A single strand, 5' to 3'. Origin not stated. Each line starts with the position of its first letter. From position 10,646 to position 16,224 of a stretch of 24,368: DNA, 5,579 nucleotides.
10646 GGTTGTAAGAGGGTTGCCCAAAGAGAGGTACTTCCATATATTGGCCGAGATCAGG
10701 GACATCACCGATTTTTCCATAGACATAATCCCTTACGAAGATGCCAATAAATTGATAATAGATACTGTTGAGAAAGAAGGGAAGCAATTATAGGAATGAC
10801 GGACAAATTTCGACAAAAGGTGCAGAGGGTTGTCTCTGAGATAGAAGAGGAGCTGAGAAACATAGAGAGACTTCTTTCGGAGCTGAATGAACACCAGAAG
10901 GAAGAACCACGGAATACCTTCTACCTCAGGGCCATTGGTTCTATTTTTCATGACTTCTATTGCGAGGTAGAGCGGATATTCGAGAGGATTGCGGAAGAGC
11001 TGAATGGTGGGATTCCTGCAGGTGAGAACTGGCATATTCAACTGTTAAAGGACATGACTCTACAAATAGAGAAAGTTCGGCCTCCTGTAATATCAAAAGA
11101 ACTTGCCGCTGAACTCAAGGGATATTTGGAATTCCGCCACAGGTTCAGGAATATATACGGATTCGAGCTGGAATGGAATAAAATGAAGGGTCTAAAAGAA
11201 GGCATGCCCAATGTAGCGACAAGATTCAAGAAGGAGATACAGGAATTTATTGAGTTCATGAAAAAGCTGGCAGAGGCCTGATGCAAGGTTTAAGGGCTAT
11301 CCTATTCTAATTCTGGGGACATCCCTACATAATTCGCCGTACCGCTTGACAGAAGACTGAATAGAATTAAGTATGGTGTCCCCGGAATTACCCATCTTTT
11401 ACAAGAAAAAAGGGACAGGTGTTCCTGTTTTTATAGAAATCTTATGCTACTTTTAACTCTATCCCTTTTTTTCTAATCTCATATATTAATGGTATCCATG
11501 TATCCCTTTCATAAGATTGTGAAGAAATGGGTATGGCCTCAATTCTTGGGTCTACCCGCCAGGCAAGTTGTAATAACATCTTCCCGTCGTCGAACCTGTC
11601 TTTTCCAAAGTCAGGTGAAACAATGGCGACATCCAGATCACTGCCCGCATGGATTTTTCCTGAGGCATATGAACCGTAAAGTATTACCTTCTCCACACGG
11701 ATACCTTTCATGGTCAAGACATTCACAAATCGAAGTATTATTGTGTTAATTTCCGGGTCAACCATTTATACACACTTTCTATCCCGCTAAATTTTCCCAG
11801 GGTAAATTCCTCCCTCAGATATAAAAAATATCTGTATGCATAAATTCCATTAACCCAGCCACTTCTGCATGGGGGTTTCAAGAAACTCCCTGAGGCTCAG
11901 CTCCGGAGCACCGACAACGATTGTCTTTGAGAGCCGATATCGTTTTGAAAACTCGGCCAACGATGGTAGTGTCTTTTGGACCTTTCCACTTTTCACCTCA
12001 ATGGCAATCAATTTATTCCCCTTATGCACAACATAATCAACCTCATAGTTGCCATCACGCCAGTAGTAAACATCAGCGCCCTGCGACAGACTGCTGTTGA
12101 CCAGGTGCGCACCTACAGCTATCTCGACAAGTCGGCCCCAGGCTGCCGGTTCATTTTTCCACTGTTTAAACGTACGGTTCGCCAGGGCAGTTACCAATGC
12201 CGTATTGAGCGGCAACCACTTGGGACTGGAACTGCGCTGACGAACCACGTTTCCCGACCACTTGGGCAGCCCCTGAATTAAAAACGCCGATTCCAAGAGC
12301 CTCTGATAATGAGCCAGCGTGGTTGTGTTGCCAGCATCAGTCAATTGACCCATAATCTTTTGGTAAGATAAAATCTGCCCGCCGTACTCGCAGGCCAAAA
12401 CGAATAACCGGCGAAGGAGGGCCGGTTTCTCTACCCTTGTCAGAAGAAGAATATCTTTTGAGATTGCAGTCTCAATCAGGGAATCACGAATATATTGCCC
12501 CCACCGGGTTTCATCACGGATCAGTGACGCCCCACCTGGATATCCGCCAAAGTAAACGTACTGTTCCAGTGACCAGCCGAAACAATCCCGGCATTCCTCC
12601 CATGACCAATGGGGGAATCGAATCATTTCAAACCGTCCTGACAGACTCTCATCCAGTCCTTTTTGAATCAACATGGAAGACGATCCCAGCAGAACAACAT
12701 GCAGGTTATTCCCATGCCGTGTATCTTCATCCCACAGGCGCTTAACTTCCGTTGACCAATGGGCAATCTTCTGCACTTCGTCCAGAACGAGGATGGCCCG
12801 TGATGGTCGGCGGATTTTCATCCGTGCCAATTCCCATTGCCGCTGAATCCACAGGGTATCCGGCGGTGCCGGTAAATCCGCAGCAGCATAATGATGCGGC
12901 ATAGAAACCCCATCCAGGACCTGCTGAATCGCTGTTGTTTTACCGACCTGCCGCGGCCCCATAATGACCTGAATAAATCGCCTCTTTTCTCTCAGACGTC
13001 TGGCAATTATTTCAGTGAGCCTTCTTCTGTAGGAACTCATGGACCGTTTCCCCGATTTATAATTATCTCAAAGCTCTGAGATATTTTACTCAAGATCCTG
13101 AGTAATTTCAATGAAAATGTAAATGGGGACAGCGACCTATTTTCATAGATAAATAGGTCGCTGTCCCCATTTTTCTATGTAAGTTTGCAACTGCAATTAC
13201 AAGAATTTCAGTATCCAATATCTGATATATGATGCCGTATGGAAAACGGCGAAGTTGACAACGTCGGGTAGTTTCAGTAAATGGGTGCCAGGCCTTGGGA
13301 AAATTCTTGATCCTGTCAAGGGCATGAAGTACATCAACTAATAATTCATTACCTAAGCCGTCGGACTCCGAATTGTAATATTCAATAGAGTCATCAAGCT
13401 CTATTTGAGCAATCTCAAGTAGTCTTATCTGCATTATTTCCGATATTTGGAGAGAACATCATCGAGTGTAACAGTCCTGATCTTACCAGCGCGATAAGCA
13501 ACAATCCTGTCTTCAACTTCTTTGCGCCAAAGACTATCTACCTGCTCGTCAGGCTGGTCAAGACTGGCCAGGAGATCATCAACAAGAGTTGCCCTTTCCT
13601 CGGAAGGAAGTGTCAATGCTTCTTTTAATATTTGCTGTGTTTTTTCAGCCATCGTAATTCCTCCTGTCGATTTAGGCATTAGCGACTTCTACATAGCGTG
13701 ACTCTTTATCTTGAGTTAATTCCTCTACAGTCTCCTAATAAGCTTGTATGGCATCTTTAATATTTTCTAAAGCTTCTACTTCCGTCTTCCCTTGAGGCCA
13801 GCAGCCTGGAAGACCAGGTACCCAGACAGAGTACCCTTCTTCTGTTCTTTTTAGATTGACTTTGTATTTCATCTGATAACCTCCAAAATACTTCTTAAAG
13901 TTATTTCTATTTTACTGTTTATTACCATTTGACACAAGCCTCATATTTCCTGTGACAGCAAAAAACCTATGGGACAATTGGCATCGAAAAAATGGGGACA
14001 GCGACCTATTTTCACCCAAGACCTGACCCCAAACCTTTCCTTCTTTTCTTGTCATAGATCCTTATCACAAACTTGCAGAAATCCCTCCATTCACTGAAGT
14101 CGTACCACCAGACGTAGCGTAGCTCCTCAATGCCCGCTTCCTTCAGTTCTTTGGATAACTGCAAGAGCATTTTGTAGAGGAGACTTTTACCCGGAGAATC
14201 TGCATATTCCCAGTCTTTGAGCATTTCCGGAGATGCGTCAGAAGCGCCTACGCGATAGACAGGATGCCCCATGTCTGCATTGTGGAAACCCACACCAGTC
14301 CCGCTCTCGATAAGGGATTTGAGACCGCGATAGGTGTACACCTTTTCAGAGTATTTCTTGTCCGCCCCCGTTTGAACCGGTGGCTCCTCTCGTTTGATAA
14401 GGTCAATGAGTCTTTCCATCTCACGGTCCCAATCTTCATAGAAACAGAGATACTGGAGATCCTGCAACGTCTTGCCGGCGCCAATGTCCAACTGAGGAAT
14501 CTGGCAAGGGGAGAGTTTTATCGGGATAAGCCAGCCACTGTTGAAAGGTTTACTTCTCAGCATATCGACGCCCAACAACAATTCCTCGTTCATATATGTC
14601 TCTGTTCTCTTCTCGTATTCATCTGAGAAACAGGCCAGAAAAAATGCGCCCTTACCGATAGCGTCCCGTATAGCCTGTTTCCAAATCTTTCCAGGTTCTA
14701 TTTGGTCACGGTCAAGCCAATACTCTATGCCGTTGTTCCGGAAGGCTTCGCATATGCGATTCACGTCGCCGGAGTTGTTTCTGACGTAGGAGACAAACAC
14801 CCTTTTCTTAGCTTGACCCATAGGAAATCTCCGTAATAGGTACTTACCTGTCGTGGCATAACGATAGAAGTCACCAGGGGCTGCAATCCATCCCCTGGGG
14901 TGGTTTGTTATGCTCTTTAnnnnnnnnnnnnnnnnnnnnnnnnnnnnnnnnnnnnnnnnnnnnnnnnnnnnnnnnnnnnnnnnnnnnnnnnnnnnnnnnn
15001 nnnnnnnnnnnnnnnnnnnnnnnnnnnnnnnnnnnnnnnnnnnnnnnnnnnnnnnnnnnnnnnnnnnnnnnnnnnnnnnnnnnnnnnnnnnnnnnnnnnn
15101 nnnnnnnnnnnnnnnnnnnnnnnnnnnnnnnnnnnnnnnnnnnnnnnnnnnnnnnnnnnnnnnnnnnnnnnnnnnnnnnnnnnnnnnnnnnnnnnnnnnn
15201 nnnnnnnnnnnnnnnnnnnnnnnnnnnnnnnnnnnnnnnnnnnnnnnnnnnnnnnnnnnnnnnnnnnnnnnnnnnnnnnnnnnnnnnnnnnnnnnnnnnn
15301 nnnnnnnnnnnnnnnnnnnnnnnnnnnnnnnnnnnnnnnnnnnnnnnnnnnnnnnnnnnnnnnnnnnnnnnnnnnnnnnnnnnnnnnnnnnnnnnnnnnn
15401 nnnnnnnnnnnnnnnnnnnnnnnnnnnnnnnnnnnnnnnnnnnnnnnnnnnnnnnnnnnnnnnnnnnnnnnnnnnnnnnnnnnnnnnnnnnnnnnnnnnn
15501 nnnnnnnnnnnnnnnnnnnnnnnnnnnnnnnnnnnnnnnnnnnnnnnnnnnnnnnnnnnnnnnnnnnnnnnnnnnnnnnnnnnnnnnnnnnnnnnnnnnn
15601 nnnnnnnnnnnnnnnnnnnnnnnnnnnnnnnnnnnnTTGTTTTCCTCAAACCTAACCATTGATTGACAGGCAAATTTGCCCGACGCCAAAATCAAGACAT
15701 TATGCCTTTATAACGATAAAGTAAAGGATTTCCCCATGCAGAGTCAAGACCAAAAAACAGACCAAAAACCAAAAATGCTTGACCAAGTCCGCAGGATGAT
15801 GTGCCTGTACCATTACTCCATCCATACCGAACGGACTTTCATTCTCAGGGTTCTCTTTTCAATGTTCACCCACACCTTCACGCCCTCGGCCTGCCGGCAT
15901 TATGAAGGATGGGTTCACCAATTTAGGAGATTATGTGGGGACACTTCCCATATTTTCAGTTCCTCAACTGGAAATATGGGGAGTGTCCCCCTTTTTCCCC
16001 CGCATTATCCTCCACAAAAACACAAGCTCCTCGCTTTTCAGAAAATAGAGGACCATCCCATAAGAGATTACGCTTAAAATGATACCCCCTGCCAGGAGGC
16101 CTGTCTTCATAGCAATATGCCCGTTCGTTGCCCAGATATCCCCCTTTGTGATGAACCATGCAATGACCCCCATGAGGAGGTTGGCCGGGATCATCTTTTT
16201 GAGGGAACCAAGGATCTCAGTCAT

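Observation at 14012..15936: Relic chromosomal integron (intI stub, attI, two cassettes, attC) next to murJ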

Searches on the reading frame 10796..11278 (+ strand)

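Call 27: search_protein_families(library=pfam, proteins=[window:10796-11278:+], max_evalue=0.001)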
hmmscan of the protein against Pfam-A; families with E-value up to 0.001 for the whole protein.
window:10796-11278:+ (161 aa): 1 family
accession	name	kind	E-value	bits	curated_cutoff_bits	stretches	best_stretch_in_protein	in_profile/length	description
PF20797.2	HepT-like_2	-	2.5e-33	114.9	27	1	46-155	1-110/110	HepT-like protein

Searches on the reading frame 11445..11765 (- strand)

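Call 5: search_protein_families(library=pfam, proteins=[window:11445-11765:-], max_evalue=1)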
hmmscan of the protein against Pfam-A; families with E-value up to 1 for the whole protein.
window:11445-11765:- (107 aa): 3 families
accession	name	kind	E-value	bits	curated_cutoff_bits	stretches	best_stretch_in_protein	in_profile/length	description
PF01909.29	NTP_transf_2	-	1.1e-08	35.8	21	1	22-57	13-55/93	Nucleotidyltransferase domain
PF18765.7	Polbeta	-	4.5e-08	33.6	26.9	1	22-104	11-87/93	Polymerase beta, Nucleotidyltransferase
PF22600.2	MTPAP-like_central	-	0.015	15.8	27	1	23-59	38-75/139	Poly(A) RNA polymerase, mitochondrial-like, central palm domain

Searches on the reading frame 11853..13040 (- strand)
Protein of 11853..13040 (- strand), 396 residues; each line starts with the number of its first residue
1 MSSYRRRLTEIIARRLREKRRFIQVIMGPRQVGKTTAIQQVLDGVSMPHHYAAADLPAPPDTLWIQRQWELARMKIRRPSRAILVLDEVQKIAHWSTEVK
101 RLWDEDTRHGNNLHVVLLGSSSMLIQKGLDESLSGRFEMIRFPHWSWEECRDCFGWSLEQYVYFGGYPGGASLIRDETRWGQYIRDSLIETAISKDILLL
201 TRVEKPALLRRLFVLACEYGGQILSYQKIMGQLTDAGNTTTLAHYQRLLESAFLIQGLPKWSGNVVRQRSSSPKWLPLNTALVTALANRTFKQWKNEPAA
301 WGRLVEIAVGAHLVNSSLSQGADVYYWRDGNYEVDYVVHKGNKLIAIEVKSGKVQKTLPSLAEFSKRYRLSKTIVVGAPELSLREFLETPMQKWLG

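Call 5: search_protein_families(library=pfam, proteins=[window:11853-13040:-], max_evalue=1)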
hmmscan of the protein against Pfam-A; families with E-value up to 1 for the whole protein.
window:11853-13040:- (396 aa): 9 families
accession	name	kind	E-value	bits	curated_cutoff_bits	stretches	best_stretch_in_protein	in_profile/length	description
PF13635.12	DUF4143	-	2e-29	102.8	28.1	1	195-352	2-160/160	Domain of unknown function (DUF4143)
PF13173.12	AAA_14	-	3.6e-22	79.2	27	1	23-149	4-127/129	AAA domain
PF01637.24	ATPase_2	-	1.5e-08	35.2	33.2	2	11-43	10-42/225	ATPase domain predominantly from Archaea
PF13401.12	AAA_22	-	2.8e-05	24.9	27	2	76-121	84-124/130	AAA domain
PF05621.17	TniB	-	0.00023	21.1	22.4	1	75-146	114-188/189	Bacterial TniB protein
PF18743.7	AHJR-like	-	0.032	14.2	26.1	1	330-364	41-75/123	REase_AHJR-like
PF13191.12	AAA_16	-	0.034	15.1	32.6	1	7-49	11-52/167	AAA ATPase domain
PF00004.35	AAA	-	0.041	14.8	21.2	1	26-140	3-126/131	ATPase family associated with various cellular activities (AAA)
PF25199.1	nSTAND_NTPase5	-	0.14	12.5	34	1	6-117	22-130/145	Novel STAND NTPase 5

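Call 74: search_protein_families(library=padloc, proteins=[window:11853-13040:-], max_evalue=0.01)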
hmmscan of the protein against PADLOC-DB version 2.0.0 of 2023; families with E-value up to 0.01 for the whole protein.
window:11853-13040:- (396 aa): 9 families
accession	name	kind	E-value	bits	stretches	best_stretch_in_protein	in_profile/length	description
PDLC04791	PDC-S01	-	1.9e-172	571.4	1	4-395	2-394/395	-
PDLC04790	PDC-S01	-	4.1e-47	158.9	2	158-354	174-370/422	-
PDLC04789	PDC-S01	-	1.1e-41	141.1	1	4-376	2-364/375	-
PDLC04787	PDC-S01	-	1.3e-36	124.4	1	18-368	24-379/412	-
PDLC04788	PDC-S01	-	5.9e-22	76.2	2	158-385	180-415/448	-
PDLC04786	PDC-S01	-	2.5e-17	60.8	2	281-377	314-411/439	-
PDLC04792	PDC-S01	-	2.3e-15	54.2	2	299-382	334-417/452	-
PDLC01037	Csx1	-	0.0016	16.1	1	322-371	222-272/320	ARF+Nuclease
PDLC01890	CARF4--CARF_PDDEXK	-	0.0039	14.6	1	333-356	271-294/366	-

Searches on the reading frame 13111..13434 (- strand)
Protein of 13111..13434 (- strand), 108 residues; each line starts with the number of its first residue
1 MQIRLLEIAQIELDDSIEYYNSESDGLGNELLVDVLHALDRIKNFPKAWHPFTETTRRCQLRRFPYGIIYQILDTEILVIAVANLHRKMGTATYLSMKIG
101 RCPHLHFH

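Call 5: search_protein_families(library=pfam, proteins=[window:13111-13434:-], max_evalue=1)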
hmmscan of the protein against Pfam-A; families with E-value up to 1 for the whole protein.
window:13111-13434:- (108 aa): 1 family
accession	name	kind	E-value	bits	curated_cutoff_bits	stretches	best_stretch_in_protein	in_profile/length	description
PF05016.21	ParE_toxin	-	5.1e-06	27.4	23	1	6-83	4-83/89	ParE toxin of type II toxin-antitoxin system, parDE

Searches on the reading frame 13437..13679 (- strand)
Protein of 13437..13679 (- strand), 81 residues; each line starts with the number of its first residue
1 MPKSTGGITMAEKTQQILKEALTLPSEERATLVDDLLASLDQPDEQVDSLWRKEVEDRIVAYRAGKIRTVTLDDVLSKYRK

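Call 5: search_protein_families(library=pfam, proteins=[window:13437-13679:-], max_evalue=1)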
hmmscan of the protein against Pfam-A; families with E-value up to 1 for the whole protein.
window:13437-13679:- (81 aa): 2 families
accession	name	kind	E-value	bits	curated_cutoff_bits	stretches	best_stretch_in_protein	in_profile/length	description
PF09720.15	Unstab_antitox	-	1.1e-15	57.8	23.3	1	24-75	2-54/54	Putative addiction module component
PF14591.11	AF0941-like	-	0.04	14.9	22.6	1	10-77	7-66/113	AF0941-like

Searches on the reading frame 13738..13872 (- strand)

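Call 5: search_protein_families(library=pfam, proteins=[window:13738-13872:-], max_evalue=1)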
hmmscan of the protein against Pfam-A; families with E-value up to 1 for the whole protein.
window:13738-13872:- (45 aa): 2 families
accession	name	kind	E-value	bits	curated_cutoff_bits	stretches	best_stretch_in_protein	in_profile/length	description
PF15919.11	HicB_lk_antitox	-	2e-06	28.4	27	1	8-45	6-44/123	HicB_like antitoxin of bacterial toxin-antitoxin system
PF21748.3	UPF0150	-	0.00051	20.4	27.3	1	10-43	17-50/64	UPF0150-like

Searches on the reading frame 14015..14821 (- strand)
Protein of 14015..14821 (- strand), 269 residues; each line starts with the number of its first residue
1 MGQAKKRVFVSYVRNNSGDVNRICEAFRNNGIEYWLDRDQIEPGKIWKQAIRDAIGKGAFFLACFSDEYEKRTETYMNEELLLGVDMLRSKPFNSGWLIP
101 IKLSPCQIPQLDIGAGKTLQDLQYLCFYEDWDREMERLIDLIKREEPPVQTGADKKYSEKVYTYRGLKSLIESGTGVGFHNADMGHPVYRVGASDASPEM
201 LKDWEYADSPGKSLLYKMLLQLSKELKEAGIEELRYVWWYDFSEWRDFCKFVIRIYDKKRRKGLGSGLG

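Call 5: search_protein_families(library=pfam, proteins=[window:14015-14821:-], max_evalue=1)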
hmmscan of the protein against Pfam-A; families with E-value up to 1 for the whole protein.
window:14015-14821:- (269 aa): 2 families
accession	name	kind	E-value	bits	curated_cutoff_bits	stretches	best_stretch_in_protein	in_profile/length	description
PF13676.11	TIR_2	-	8e-19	68.8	28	1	8-139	1-122/122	TIR domain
PF01582.25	TIR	-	0.0056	16.9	21.3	1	20-73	18-71/179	TIR domain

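Call 10: search_protein_families(library=ncbifam, proteins=[window:14015-14821:-], max_evalue=10)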
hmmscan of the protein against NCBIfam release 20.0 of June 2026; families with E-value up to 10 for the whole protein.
window:14015-14821:- (269 aa): 3 families
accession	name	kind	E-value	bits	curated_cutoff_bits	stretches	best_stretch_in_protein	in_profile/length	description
NF058526.1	Thoeris_type3_ThcB4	equivalog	0.00048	19.1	220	1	4-51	126-174/375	Thoeris type III anti-phage system protein ThcB4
NF042941.1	Retron_TIR_antiphage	equivalog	0.0017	17.2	600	1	6-73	340-408/464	TIR domain-containing anti-phage reverse transcriptase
NF051855.1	GlySarMtaseBact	equivalog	0.093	12.3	350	1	160-202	47-89/259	glycine/sarcosine N-methyltransferase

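Call 64: find_homologous_proteins(query=window:14015-14821:-, max_evalue=0.00001)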
Query window:14015-14821:- (269 aa): 256 proteins with E <= 0.00001 among 881 candidates; the best 120 are listed.
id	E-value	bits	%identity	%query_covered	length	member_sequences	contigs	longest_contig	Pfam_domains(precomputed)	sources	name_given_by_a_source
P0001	4.5e-159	546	89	97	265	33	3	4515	PF13676.12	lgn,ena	-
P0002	1.0e-147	509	87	97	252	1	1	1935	PF13676.12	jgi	jgi:hypothetical protein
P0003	2.2e-147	508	82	98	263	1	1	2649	PF13676.12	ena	-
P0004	1.2e-146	506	83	97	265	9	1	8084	PF13676.12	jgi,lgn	-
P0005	1.1e-144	499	80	97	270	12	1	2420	PF13676.12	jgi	jgi:hypothetical protein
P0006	7.0e-144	496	81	97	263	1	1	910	PF13676.12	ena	-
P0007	6.7e-143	493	78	97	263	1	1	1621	PF13676.12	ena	-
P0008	5.1e-141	487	77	98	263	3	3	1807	PF13676.12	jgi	-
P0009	6.4e-141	487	80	97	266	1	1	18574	PF13676.12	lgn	-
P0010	2.2e-139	482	76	98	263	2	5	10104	PF13676.12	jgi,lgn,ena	-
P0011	3.1e-139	481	77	97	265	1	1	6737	PF13676.12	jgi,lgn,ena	-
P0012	1.9e-138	479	76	98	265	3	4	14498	PF13676.12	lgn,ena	-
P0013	2.6e-137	475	75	98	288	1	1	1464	PF13676.12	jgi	jgi:hypothetical protein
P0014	2.7e-134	465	77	98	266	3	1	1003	PF13676.12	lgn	-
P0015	7.6e-133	460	74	97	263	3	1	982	PF13676.12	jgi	jgi:hypothetical protein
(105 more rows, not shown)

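Call 70: find_encoding_contigs(protein=P0001, flank=5000, max_places=4)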
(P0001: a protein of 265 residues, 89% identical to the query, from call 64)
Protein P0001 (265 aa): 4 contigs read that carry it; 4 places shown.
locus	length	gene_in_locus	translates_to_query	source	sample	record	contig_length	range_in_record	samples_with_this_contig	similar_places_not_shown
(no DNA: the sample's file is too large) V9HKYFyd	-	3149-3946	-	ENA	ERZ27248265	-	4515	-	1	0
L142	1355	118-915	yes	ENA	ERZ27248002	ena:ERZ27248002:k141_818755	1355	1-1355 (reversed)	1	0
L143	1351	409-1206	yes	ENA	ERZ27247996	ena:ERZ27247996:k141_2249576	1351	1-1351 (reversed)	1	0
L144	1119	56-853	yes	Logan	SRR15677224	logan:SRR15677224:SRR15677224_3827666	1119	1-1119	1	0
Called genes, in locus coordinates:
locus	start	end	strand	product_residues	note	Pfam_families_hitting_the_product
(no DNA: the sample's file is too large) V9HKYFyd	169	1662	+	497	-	PF00682:HMGL-like, PF02436:PYC_OADA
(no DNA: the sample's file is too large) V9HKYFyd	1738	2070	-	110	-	-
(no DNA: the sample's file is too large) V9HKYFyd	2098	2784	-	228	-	PF00156:Pribosyltran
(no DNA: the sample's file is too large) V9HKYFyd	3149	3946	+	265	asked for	PF13676:TIR_2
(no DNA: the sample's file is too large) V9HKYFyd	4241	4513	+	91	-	?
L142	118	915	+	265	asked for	PF13676:TIR_2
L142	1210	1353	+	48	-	?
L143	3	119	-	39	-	?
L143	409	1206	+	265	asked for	PF13676:TIR_2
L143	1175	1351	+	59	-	?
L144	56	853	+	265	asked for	PF13676:TIR_2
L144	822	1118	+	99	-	?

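Call 71: find_encoding_contigs(protein=P0004, flank=5000, max_places=3)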
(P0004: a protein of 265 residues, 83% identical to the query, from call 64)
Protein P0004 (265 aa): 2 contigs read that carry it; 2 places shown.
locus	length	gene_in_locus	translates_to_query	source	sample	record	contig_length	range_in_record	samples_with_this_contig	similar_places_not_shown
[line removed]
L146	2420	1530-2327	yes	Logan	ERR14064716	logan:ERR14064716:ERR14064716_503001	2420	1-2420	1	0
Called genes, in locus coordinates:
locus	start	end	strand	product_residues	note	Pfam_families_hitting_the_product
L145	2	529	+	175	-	?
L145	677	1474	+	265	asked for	PF13676:TIR_2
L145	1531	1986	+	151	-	-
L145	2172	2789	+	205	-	-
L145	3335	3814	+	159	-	PF08332:CaMKII_AD (weak)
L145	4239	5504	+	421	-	-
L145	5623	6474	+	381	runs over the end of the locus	PF04892:VanZ-LLP1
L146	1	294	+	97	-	?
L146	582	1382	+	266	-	-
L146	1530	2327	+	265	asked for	PF13676:TIR_2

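Call 74: search_protein_families(library=padloc, proteins=[window:14015-14821:-], max_evalue=0.01)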
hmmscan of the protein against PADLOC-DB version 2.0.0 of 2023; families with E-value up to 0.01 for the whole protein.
window:14015-14821:- (269 aa): 6 families
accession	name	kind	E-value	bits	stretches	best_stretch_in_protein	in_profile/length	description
PDLC02403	Aga_TIR-PNTD1-PNTD2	-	1.3e-08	32.4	1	30-163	28-150/443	Class I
PDLC02012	SAVED5--SAVED_TIR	-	3.6e-07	27.6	1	6-57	14-64/404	-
PDLC02421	Aga_TIR-PNTD1-PNTD2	-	3.6e-06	24.3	1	26-163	25-151/430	Class I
PDLC05062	PDC-S66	-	0.00011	19.8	1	7-73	150-217/282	-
PDLC00728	Effector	-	0.0012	15.9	1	6-57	10-61/432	TIR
PDLC03957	bSEFIR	-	0.0056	14.5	0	5-74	38-110/412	-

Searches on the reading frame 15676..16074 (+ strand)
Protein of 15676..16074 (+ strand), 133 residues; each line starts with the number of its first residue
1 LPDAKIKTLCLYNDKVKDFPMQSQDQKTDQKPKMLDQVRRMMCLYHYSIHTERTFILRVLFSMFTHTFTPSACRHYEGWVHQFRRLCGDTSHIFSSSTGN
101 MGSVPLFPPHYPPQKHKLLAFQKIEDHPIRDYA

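Call 5: search_protein_families(library=pfam, proteins=[window:15676-16074:+], max_evalue=1)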
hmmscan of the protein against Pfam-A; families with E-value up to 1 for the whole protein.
window:15676-16074:+ (133 aa): 1 family
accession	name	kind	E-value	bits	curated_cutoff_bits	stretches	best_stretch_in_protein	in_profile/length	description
PF10487.15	Nup188_N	-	0.026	13.9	22.4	1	7-76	69-139/459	Nucleoporin Nup188, N-terminal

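Call 10: search_protein_families(library=ncbifam, proteins=[window:15676-16074:+], max_evalue=10)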
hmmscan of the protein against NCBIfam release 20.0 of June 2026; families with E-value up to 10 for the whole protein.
window:15676-16074:+ (133 aa): 0 families

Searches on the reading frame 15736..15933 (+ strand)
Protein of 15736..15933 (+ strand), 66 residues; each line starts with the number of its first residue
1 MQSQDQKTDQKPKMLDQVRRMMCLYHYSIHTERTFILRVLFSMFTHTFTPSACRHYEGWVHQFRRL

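Call 10: search_protein_families(library=ncbifam, proteins=[window:15736-15933:+], max_evalue=10)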
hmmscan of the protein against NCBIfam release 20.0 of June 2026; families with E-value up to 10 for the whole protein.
window:15736-15933:+ (66 aa): 1 family
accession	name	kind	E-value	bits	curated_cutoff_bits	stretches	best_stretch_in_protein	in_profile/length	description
NF011946.0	PRK15417.1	equivalog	0.056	12.6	435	1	13-42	15-44/337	integron integrase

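Call 11: search_dna_similar(query=window:15736-15933:+, collection=plasmids, mode=protein, max_evalue=10, max_rows=20)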
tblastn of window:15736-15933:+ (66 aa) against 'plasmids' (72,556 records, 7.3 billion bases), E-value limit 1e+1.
Records with a match: 2; places in all: 2; records where one place covers at least 80% of the query: 0.
Best place of each record, by identity: <60% 2.
By first word of the organism name: Candidatus 1; Bacillus 1.
By predicted mobility (MOB-suite, as given by PLSDB): mobilizable 1; non-mobilizable 1.
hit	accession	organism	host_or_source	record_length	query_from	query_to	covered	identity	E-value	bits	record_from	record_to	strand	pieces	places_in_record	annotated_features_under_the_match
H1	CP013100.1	Candidatus Tenderia electrophaga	mixed culture,Biocathode MCL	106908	8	36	44%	48.3%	5e+0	31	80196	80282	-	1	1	integrase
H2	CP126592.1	Bacillus bombysepticus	bacterial isolate,warm, humid forested ...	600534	12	53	64%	33.3%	6e+0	31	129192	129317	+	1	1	recombinase family protein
